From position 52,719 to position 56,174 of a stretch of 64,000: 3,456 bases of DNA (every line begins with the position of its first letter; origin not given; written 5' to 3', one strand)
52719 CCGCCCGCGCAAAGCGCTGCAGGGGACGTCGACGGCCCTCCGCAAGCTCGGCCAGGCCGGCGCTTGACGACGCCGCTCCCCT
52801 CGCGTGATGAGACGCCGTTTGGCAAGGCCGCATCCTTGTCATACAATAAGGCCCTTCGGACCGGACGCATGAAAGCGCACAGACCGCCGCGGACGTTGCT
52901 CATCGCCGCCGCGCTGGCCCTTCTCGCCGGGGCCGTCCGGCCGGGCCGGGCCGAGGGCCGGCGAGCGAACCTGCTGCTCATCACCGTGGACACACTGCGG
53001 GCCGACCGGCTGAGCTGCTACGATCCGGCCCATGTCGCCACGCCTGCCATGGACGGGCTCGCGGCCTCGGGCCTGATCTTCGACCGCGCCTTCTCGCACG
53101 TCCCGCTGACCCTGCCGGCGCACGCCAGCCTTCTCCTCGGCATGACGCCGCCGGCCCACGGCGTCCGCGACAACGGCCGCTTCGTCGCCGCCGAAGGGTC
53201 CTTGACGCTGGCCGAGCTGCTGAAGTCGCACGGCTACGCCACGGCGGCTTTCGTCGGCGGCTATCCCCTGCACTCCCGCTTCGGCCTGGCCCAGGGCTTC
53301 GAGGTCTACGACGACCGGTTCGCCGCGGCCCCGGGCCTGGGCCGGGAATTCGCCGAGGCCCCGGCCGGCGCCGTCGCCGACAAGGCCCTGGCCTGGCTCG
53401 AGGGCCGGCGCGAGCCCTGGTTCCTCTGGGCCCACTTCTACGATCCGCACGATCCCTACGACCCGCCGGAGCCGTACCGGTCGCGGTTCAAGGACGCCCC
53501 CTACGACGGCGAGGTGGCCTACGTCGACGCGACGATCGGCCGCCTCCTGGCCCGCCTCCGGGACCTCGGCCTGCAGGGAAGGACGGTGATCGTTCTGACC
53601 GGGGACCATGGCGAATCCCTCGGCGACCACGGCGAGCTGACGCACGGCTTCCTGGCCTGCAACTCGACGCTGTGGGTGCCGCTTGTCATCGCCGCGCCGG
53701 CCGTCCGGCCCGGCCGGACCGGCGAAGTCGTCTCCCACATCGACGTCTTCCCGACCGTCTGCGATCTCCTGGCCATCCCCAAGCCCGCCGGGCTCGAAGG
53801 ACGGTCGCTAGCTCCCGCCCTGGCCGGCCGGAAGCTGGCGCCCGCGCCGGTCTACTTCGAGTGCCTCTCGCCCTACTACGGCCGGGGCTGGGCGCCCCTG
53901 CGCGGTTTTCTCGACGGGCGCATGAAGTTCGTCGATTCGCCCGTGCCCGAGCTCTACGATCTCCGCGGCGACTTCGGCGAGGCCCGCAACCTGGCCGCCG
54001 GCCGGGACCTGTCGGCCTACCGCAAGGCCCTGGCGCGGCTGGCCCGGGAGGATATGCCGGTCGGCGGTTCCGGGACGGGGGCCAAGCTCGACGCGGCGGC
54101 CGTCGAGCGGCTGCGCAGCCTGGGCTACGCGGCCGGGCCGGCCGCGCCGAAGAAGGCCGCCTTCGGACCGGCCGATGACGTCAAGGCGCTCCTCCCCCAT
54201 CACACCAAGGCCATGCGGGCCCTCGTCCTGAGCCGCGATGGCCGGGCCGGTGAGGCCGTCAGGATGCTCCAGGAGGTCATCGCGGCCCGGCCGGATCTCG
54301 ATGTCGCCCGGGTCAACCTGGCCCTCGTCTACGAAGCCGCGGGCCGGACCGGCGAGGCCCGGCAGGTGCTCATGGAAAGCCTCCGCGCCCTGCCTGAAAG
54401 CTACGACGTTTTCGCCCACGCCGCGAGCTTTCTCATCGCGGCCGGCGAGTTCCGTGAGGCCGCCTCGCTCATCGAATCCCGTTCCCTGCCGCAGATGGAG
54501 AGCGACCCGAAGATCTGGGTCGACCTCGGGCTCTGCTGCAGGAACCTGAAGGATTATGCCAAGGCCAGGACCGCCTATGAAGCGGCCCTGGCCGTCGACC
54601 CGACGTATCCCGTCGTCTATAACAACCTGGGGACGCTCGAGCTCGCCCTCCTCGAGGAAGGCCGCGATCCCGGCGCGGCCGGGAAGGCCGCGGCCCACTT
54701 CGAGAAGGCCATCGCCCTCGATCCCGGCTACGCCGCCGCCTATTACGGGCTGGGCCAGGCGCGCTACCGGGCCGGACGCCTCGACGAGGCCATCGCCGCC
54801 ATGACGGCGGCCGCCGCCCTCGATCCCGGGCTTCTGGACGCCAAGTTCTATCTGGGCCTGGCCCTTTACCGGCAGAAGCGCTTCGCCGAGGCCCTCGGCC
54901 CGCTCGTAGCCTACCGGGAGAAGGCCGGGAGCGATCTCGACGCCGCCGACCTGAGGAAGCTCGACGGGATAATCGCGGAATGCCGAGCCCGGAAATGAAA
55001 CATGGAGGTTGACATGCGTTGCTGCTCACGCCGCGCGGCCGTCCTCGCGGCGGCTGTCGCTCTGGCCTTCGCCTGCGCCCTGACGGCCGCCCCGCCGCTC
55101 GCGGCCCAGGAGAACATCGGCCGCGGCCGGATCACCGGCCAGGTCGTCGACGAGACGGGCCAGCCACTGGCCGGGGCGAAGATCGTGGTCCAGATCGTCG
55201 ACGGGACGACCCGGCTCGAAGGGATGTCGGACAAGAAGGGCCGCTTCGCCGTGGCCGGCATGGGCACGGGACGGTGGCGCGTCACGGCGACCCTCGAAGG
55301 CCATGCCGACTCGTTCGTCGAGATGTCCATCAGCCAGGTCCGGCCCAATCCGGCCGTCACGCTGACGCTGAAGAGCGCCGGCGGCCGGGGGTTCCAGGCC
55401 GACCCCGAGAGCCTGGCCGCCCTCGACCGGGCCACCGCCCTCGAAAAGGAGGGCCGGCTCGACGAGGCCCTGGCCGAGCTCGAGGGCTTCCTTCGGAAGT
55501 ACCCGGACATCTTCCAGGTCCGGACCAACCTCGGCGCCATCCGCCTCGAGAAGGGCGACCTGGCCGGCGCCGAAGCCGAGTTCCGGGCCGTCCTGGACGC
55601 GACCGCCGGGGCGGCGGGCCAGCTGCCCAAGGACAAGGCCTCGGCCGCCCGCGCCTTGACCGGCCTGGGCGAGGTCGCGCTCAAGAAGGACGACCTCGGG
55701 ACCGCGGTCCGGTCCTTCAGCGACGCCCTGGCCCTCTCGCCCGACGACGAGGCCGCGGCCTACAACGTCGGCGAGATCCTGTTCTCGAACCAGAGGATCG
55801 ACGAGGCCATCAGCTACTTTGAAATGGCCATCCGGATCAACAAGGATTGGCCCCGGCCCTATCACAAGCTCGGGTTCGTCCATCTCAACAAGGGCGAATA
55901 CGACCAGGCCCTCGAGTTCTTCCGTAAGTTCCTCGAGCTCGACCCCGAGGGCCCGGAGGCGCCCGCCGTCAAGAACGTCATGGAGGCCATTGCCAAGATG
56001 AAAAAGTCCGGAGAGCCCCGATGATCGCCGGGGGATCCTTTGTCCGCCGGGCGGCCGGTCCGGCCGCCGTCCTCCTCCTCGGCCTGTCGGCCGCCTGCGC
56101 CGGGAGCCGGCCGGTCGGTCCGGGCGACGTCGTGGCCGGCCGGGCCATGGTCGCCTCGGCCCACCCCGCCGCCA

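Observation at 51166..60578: Neighbourhood of exported enzymes suggesting extracellular gamma-glutamyl / D-amino-acid peptide catabolism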

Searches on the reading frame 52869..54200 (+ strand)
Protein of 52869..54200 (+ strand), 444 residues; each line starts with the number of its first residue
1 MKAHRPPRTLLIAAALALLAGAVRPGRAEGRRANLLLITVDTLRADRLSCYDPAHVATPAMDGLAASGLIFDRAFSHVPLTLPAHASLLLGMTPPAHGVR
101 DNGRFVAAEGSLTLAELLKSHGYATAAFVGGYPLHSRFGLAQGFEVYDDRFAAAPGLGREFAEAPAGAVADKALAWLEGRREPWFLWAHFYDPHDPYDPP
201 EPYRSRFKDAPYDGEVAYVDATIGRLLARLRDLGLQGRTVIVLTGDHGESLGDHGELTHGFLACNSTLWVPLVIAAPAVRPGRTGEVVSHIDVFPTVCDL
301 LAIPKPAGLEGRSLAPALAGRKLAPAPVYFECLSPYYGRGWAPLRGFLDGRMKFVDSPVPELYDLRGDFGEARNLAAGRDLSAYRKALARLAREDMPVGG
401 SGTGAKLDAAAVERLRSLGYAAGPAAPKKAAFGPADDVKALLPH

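Call 72: search_solved_structures(query=window:52869-54200:+, max_evalue=1e-8, show_alignments=2)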
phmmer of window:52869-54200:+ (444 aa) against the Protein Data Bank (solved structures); distinct sequences matched with E-value up to 1e-8: 67 (the best 60 are shown).
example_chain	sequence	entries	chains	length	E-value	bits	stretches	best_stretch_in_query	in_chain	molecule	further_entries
7oz8_AAA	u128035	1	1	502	1.4e-30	109.7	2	206-394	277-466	Choline-sulfatase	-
4uph_A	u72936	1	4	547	5e-30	108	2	210-388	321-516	SULFATASE (SULFURIC ESTER HYDROLASE) PROTEIN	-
6pt6_B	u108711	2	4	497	4.4e-28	101.5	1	210-389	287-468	exo-2S-iota carrageenan S1 sulfatase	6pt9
6ptk_A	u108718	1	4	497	6.5e-28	101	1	210-389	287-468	exo-2S-iota carrageenan S1 sulfatase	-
6pt4_B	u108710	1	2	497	7.5e-28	100.8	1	210-389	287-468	exo-2S-iota carrageenan S1 sulfatase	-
5g2v_A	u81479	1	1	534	5.6e-26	94.6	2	212-394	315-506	N-ACETYLGLUCOSAMINE-6-SULFATASE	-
4upl_A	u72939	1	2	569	2.2e-25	92.6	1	211-322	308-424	SULFATASE FAMILY PROTEIN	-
6ust_A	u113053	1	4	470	8e-25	90.8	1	208-379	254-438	N-acetylgalactosamine 6-sulfate sulfatase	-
9fo1_A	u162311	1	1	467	2.7e-23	85.8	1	162-379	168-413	k-carrageenan sulfatase S1_16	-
7p24_AAA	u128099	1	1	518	7.2e-23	84.3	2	212-322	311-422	Mucin-desulfating sulfatase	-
6hr5_A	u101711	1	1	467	3.1e-22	82.2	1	197-389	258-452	Alpha-L-rhamnosidase/sulfatase (GH78)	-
5g2t_A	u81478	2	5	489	3.9e-22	81.9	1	226-388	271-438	2-O GLYCOSAMINOGLYCAN SULFATASE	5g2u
3b5q_A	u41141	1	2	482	4.5e-22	81.7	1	226-388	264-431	Putative sulfatase yidJ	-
7stt_A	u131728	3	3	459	1.5e-21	80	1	208-385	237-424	N-acetylgalactosamine-6-sulfatase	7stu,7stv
4upk_A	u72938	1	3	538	2.7e-21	79.1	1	210-393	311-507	PHOSPHONATE MONOESTER HYDROLASE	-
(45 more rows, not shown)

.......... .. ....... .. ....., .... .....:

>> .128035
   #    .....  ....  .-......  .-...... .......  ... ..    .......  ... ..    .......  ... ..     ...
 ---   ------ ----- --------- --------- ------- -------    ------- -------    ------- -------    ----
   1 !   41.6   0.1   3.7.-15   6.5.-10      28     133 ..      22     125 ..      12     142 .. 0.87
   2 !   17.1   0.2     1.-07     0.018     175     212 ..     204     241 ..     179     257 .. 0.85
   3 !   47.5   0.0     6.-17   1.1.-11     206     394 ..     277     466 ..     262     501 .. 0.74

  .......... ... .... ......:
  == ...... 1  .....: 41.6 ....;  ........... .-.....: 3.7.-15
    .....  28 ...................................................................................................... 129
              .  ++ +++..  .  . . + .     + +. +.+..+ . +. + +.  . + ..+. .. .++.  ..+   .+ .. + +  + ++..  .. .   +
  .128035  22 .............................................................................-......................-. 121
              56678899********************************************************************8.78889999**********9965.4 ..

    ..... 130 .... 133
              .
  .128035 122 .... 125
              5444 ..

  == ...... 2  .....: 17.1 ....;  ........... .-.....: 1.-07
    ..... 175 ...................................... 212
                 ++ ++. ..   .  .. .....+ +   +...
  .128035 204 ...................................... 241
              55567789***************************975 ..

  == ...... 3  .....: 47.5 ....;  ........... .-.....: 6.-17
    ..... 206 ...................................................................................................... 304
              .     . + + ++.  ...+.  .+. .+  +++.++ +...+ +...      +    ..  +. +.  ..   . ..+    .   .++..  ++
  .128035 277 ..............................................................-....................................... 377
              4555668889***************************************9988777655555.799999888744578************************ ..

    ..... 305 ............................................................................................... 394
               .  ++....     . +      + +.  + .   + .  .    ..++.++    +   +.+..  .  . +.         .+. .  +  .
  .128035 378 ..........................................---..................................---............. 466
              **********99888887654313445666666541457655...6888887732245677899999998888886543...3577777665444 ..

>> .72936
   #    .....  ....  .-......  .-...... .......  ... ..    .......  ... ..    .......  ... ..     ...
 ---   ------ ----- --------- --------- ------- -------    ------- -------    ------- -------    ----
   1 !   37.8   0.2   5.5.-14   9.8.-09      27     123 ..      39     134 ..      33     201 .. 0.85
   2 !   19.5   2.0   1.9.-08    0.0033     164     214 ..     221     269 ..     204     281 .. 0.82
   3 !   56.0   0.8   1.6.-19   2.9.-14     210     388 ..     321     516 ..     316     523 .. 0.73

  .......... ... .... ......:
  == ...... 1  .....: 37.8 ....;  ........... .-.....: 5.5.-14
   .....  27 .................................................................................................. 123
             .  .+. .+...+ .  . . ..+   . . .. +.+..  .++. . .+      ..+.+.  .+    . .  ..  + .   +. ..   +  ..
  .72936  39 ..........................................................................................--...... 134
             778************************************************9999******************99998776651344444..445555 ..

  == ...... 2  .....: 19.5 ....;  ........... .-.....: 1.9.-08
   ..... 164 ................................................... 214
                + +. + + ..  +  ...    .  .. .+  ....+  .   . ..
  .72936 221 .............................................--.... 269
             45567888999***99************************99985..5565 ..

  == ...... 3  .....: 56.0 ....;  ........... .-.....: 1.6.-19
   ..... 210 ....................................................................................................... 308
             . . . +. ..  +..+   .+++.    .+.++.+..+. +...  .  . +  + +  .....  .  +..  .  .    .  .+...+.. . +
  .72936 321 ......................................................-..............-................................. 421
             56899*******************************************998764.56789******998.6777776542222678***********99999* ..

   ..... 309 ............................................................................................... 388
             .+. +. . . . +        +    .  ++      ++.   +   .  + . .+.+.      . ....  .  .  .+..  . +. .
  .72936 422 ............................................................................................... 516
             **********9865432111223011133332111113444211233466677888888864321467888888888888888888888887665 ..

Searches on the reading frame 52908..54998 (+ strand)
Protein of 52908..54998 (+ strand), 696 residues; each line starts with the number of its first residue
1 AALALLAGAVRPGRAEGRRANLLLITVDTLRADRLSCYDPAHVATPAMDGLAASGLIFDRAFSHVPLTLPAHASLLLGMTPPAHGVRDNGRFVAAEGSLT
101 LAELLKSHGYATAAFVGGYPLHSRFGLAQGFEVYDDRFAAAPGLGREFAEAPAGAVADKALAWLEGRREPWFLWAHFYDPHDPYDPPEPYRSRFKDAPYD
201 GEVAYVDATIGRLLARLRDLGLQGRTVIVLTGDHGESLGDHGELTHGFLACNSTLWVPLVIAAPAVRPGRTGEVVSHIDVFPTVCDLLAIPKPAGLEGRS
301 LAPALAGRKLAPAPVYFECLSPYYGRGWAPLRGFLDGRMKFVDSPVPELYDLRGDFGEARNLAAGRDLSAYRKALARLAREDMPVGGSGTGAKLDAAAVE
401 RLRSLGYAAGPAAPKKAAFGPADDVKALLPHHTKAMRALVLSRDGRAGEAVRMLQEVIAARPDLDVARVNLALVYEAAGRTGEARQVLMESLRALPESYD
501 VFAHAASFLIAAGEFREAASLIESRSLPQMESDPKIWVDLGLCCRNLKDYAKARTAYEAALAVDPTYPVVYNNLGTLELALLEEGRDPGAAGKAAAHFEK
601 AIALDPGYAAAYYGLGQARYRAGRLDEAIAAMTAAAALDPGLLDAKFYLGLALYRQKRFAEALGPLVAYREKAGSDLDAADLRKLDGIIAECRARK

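Call 3: search_protein_families(library=pfam, proteins=[window:52908-54998:+], max_evalue=0.01)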
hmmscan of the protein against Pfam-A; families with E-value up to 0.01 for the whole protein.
window:52908-54998:+ (696 aa): 24 families
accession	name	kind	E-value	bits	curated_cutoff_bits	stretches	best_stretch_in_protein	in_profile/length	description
PF00884.28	Sulfatase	-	1.6e-40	139.7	25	1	21-288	2-299/301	Sulfatase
PF07719.23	TPR_2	-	1.5e-21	75.1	27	2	534-567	1-34/34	Tetratricopeptide repeat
PF14559.12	TPR_19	-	2e-19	70.1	25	3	589-634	5-50/68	Tetratricopeptide repeat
PF13432.12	TPR_16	-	4.4e-19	69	32.7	3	593-641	15-63/65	Tetratricopeptide repeat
PF13431.12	TPR_17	-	4.9e-19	67.4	24.4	1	598-630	2-34/34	Tetratricopeptide repeat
PF13414.12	TPR_11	-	5.7e-18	64.8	26.8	3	546-575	6-35/42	TPR repeat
PF13181.12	TPR_8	-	6.8e-17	60.6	25.7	1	535-566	2-33/34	Tetratricopeptide repeat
PF00515.34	TPR_1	-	1.2e-16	60.2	27.8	2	534-567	1-34/34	Tetratricopeptide repeat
PF13428.12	TPR_14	-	2.1e-15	56.1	23.5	2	534-576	1-43/44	Tetratricopeptide repeat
PF01663.27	Phosphodiest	-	6.5e-13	49.4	23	2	199-235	184-220/342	Type I phosphodiesterase / nucleotide pyrophosphatase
PF13424.12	TPR_12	-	8.2e-12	45.6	30.1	2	437-496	9-76/77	Tetratricopeptide repeat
PF12895.13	ANAPC3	-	8.4e-10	39.2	27.2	1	593-664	7-77/82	Anaphase-promoting complex, cyclosome, subunit 3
PF13174.12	TPR_6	-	2e-07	31.6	26.3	0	611-638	2-29/33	Tetratricopeptide repeat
PF24575.1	TPR_Slam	-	3.4e-07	31.1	35.2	1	437-484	53-100/104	Surface lipoprotein assembly modifier, N-terminal TPR repeats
PF13176.12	TPR_7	-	1.1e-06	28.7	27.9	0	611-641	1-33/36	Tetratricopeptide repeat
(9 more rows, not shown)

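Call 5: search_protein_families(library=ncbifam, proteins=[window:52908-54998:+], max_evalue=0.001)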
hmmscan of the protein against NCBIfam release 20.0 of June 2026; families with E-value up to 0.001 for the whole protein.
window:52908-54998:+ (696 aa): 23 families
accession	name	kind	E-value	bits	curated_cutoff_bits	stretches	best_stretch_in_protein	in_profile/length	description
NF010322.0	PRK13759.1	equivalog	1.1e-45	156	481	3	17-114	4-101/486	arylsulfatase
TIGR03417.1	chol_sulfatase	equivalog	3.8e-40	138.2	433.45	2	199-376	255-433/500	choline-sulfatase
NF045661.1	HdlasePehA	equivalog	2.4e-30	105.6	900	2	197-308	282-395/506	phosphoric/sulfuric ester hydrolase PehA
NF052527.1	Mn_arylsulf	exception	3.1e-25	89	850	2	20-126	2-111/479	manganese-dependent arylsulfatase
NF040959.1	MamA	equivalog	3.5e-20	72.3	200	2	438-575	44-180/204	magnetosome protein MamA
TIGR02917.1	PEP_TPR_lipo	equivalog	1.4e-19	69.6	312.2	3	589-672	377-460/899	XrtA/PEP-CTERM system TPR-repeat protein PrsT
TIGR02521.1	type_IV_pilW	equivalog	1.1e-15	57.9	154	1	444-578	44-179/234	type IV pilus biogenesis/stability protein PilW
NF033758.1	gliding_GltE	equivalog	5e-10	38.9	225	1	438-660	127-341/411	adventurous gliding motility TPR repeat lipoprotein GltE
TIGR02552.1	LcrH_SycD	equivalog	8.1e-10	38.5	104.8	1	510-581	29-99/136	SycD/LcrH family type III secretion system chaperone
NF033762.1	social_mot_Tgl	equivalog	1.1e-09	38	225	1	535-663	32-156/252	social motility TPR repeat lipoprotein Tgl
NF038282.1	LapC_YejM_PbgA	exception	2.3e-08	32.8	825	1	134-286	353-498/584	LPS biosynthesis-modulating metalloenzyme YejM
NF033920.0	C39_PA2778_fam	equivalog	4.5e-08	32.8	150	0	591-662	172-243/255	PA2778 family cysteine peptidase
NF008391.2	PRK11189.1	equivalog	1.9e-07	30.9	250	1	594-676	84-166/297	lipoprotein NlpI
NF038075.1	fam_STM4013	hypoth_equivalog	2.6e-07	30.4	250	0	203-248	204-246/261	STM4013/SEN3800 family hydrolase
NF047371.1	FlcA_CTERM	equivalog_domain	1e-06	27.5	300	1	448-664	330-528/646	periplasmic flagellar collar protein FlcA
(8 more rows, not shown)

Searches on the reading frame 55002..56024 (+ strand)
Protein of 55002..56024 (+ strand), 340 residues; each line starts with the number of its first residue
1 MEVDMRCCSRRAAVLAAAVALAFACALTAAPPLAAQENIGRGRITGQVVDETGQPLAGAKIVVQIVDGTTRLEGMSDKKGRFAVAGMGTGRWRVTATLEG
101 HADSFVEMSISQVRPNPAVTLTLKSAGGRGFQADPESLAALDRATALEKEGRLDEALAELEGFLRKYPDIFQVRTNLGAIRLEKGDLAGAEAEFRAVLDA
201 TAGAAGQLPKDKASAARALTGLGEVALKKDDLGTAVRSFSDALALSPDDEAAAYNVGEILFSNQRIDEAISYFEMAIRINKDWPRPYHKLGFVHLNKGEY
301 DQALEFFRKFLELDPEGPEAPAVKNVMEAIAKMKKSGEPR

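Call 3: search_protein_families(library=pfam, proteins=[window:55002-56024:+], max_evalue=0.01)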
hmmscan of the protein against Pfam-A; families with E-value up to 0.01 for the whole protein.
window:55002-56024:+ (340 aa): 27 families (the best 25 are shown)
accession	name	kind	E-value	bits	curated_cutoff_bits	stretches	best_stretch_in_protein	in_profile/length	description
PF07719.23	TPR_2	-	1.5e-24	84.4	27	2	286-316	3-33/34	Tetratricopeptide repeat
PF00515.34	TPR_1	-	3.5e-21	74.5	27.8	2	287-316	4-33/34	Tetratricopeptide repeat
PF13181.12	TPR_8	-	7e-20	69.9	25.7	2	285-316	2-33/34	Tetratricopeptide repeat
PF13432.12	TPR_16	-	1.8e-19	70.2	32.7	2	141-205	1-65/65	Tetratricopeptide repeat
PF13428.12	TPR_14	-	5.1e-17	61.1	23.5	2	140-179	4-43/44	Tetratricopeptide repeat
PF13424.12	TPR_12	-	1.9e-16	60.5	30.1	3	170-246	2-75/77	Tetratricopeptide repeat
PF14559.12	TPR_19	-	4.8e-16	59.3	25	2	226-288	1-62/68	Tetratricopeptide repeat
PF13414.12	TPR_11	-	5.2e-15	55.3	26.8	1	257-298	1-42/42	TPR repeat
PF13431.12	TPR_17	-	5.8e-14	51.6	24.4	0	272-305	1-34/34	Tetratricopeptide repeat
PF13371.12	TPR_9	-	7.2e-13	48.8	35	1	258-327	3-72/73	Tetratricopeptide repeat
PF13620.12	CarboxypepD_reg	-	8.6e-13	48.9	32.3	1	44-111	2-70/82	Carboxypeptidase regulatory-like domain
PF13174.12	TPR_6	-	6.3e-11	42.6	26.3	0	289-316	5-32/33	Tetratricopeptide repeat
PF24575.1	TPR_Slam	-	3e-10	40.9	35.2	1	136-194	46-104/104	Surface lipoprotein assembly modifier, N-terminal TPR repeats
PF13176.12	TPR_7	-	1.1e-08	35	27.9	0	289-316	4-31/36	Tetratricopeptide repeat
PF23914.1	TPR_CcmH_CycH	-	7e-08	32.9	42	1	222-316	56-153/158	Cytochrome c-type biogenesis protein H TPR domain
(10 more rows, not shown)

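Call 5: search_protein_families(library=ncbifam, proteins=[window:55002-56024:+], max_evalue=0.001)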
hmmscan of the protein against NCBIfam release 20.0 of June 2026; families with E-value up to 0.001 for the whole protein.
window:55002-56024:+ (340 aa): 25 families
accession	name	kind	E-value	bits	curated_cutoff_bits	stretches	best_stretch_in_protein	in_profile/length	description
TIGR02917.1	PEP_TPR_lipo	equivalog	2.6e-16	58.7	312.2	2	205-315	454-564/899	XrtA/PEP-CTERM system TPR-repeat protein PrsT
NF040959.1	MamA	equivalog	3.6e-16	59.2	200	1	142-314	42-203/204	magnetosome protein MamA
TIGR02521.1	type_IV_pilW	equivalog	4.4e-14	52.6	154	1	213-320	62-171/234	type IV pilus biogenesis/stability protein PilW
NF033762.1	social_mot_Tgl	equivalog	2.3e-11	43.5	225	1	209-311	23-127/252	social motility TPR repeat lipoprotein Tgl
TIGR02552.1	LcrH_SycD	equivalog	6.7e-10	38.8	104.8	1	264-330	66-132/136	SycD/LcrH family type III secretion system chaperone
TIGR02795.1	tol_pal_ybgF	equivalog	7.2e-10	39.5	90.1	0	140-252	5-112/119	tol-pal system protein YbgF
NF033920.0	C39_PA2778_fam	equivalog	1.6e-09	37.6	150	0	217-280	191-254/255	PA2778 family cysteine peptidase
NF033758.1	gliding_GltE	equivalog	1.4e-08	34.2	225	1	147-313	96-251/411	adventurous gliding motility TPR repeat lipoprotein GltE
NF008391.2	PRK11189.1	equivalog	1.1e-07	31.7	250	1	273-316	88-131/297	lipoprotein NlpI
NF047371.1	FlcA_CTERM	equivalog_domain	2.1e-07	29.8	300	1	150-316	326-505/646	periplasmic flagellar collar protein FlcA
TIGR00990.1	3a0801s09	subfamily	3.6e-07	29.2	757.25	1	211-316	328-431/615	mitochondrial import receptor subunit TOM70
TIGR04510.1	mod_pep_cyc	subfamily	1.7e-06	26.9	400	1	227-323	478-575/814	putative peptide modification system cyclase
NF008520.0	PRK11447.1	equivalog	3.6e-06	25.1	858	1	133-281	266-416/1157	cellulose synthase complex outer membrane protein BcsC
NF053607.1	CHU_0125_OmpA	equivalog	3.9e-06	25.7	620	1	223-317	26-120/639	CHU_0125 family OmpA-like outer membrane integrity protein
NF047507.1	TPR_BatC_Lepto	exception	6e-06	25.9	175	1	234-336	42-145/214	TPR repeat-containing protein BatC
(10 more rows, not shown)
